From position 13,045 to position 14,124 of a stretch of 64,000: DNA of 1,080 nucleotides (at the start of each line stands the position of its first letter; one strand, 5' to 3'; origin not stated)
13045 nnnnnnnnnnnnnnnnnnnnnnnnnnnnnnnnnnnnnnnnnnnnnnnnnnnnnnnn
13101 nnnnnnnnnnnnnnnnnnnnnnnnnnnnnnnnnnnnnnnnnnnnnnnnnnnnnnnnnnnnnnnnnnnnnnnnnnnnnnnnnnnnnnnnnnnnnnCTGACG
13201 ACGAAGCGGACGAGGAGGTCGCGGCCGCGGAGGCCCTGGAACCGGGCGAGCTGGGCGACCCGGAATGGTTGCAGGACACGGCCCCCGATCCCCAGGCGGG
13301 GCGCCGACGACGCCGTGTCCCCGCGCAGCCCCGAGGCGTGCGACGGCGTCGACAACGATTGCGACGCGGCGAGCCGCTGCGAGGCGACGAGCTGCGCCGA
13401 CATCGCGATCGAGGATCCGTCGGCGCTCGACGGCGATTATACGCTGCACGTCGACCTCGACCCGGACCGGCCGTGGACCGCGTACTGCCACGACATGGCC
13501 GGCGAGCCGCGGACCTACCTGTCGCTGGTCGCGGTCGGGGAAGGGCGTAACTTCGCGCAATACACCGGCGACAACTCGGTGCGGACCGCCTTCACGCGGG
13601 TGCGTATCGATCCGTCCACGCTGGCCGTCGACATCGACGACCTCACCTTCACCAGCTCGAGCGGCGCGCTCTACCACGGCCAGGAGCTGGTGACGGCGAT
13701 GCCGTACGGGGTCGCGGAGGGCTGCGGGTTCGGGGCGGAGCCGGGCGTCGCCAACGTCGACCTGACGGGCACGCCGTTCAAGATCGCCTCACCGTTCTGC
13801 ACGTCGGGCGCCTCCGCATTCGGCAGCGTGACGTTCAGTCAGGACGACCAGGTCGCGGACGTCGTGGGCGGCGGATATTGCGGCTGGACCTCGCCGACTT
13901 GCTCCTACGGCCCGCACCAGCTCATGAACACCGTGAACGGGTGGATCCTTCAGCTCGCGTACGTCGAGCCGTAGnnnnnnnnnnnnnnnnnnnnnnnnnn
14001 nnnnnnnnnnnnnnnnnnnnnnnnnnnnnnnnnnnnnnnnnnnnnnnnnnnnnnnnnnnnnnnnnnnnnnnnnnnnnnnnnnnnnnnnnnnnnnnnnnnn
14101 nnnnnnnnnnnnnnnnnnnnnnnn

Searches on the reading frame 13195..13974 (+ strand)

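Call 39: search_protein_families(library=pfam, proteins=[window:13195-13974:+], max_evalue=0.001)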
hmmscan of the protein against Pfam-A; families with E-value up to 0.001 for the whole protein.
window:13195-13974:+ (259 aa): 2 families
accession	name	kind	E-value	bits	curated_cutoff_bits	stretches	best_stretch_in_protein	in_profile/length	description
PF08685.16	GON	-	1.8e-15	57.8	22.6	2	127-235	86-190/199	GON domain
PF11617.13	Cu-binding_MopE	-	0.0001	22.9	27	1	38-57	6-25/30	Putative metal-binding motif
